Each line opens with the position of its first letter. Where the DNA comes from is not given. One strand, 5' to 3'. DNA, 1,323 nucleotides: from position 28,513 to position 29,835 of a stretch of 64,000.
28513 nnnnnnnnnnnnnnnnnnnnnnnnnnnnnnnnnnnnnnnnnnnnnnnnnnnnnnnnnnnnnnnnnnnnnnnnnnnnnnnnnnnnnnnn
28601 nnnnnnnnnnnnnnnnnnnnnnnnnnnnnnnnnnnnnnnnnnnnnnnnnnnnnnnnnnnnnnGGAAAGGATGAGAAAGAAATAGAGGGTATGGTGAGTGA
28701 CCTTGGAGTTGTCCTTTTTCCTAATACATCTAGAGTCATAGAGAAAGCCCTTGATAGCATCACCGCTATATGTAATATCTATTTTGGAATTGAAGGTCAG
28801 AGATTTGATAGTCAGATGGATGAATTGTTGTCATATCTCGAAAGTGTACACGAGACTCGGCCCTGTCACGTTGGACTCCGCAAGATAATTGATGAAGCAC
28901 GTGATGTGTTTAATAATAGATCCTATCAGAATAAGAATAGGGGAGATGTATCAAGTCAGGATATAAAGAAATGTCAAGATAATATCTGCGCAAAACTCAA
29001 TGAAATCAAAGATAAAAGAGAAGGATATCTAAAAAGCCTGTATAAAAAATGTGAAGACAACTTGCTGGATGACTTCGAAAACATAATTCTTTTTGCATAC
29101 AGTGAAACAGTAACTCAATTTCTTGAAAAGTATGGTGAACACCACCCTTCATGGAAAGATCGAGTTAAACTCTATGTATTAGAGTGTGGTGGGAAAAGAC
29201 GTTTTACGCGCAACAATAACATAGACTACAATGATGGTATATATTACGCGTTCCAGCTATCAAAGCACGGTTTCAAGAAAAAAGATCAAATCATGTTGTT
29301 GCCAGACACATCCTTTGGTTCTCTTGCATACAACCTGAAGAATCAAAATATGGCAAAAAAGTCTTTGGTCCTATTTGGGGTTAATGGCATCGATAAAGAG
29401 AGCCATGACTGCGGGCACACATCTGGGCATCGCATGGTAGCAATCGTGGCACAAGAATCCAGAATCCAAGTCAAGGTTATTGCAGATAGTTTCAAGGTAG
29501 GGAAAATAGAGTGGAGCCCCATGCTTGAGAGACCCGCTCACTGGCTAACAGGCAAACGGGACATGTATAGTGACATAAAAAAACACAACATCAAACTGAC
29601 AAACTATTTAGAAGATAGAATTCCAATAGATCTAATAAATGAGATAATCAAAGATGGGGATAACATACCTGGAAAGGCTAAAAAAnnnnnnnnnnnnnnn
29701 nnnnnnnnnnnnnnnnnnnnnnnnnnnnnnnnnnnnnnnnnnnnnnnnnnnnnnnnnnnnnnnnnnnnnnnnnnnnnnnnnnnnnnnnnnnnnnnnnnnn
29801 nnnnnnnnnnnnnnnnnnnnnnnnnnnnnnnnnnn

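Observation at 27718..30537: Tightly coupled HD-domain protein plus TIR-domain protein operon: candidate undescribed Thoeris-like defence module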

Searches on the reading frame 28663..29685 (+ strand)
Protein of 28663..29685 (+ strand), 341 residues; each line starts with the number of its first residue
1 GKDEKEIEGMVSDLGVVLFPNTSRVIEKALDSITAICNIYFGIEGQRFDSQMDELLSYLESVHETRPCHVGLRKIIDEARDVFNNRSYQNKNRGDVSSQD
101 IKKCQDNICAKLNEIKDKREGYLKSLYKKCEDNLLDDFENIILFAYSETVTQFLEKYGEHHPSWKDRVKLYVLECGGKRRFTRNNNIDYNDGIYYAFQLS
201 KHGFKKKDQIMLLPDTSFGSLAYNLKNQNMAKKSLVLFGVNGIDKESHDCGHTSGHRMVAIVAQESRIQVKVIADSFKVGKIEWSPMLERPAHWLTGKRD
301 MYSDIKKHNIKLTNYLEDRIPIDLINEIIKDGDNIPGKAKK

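Call 56: find_homologous_proteins(query=A6, max_evalue=0.001)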
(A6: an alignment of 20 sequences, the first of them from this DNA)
Query A6 (20 sequences) (341 aa, profile of the alignment): 17 proteins with E <= 0.001 among 6502 candidates.
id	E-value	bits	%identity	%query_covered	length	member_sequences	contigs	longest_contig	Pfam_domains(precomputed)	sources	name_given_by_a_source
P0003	3.7e-141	488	100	100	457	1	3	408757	PF01008.24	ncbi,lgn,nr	ncbi:MAG: hypothetical protein PHD13_01715 [Methanocellales archaeon]|nr:hypothetical protein [Metha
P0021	6.8e-141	487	70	98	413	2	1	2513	PF01008.24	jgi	jgi:translation initiation factor 2B subunit (eIF-2B alpha/beta/delta family)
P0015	9.7e-140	483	66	99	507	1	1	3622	PF24391.2,PF01008.24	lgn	-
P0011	3.8e-138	478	61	99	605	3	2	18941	PF24391.2,PF01008.24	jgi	jgi:translation initiation factor 2B subunit (eIF-2B alpha/beta/delta family)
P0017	3.8e-126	439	60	99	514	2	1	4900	PF24391.2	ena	-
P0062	8.5e-114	398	39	96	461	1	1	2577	PF01008.24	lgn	-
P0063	1.5e-112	394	35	95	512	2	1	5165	PF24391.2,PF01008.24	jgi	jgi:translation initiation factor 2B subunit (eIF-2B alpha/beta/delta family)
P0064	1.6e-105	371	36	83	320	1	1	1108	PF01008.24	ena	-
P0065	1.5e-98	348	52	47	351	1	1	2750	PF01008.24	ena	-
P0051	1.1e-93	332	32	82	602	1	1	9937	PF24391.2,PF21447.4,PF01008.24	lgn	-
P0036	9.1e-93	329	41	82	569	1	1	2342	PF24391.2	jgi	-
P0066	4.3e-92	327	55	65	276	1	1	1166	PF01008.24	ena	-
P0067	4.6e-87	310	70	33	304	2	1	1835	-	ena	-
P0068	4.7e-73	264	25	97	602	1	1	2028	PF24391.2,PF01008.24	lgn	-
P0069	6.5e-73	264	28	98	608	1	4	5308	PF24391.2,PF01008.24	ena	-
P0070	1.2e-70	256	25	98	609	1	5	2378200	PF24391.2,PF01966.29,PF01008.24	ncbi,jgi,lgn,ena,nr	ncbi:MAG: hypothetical protein CVU62_00245 [Deltaproteobacteria bacterium HGW-Deltaproteobacteria-2]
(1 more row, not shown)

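Call 57: find_encoding_contigs(protein=P0070, flank=8000, max_places=2)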
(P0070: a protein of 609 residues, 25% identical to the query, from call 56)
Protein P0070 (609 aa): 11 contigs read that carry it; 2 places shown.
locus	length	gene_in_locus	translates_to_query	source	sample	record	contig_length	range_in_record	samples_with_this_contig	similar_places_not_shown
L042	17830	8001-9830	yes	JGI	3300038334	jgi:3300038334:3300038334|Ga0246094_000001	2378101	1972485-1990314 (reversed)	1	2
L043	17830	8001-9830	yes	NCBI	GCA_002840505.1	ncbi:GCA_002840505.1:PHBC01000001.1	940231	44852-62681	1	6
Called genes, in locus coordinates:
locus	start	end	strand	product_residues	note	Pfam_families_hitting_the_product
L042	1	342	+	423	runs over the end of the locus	PF00045:Hemopexin (faint)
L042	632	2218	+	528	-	-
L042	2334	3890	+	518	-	-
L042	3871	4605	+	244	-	PF01374:Glyco_hydro_46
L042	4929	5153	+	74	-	-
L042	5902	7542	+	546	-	PF02310:B12-binding, PF04055:Radical_SAM, PF13282:DUF4070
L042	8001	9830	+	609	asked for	PF01966:HD (weak), PF24391:HD-CE, PF01008:IF-2B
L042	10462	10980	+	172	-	PF07087:DUF1353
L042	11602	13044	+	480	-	PF02195:ParB_N, PF27235:AF_1680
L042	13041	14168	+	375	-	PF02310:B12-binding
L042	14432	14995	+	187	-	PF01966:HD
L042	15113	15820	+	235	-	PF01841:Transglut_core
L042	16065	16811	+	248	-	PF00378:ECH_1, PF16113:ECH_2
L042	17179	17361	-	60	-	-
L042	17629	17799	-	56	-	-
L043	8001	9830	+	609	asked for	PF01966:HD (weak), PF24391:HD-CE, PF01008:IF-2B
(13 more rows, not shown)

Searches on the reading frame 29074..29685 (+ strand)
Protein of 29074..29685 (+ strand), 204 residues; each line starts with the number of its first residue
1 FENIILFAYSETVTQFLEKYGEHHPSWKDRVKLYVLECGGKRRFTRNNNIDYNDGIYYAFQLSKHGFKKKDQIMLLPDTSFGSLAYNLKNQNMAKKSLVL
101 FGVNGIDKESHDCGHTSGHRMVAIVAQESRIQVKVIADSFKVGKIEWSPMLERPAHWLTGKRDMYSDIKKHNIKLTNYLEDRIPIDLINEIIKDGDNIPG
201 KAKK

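Call 104: search_solved_structures(query=window:29074-29685:+, max_evalue=10, show_alignments=5)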
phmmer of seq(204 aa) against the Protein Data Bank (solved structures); distinct sequences matched with E-value up to 10: 0.
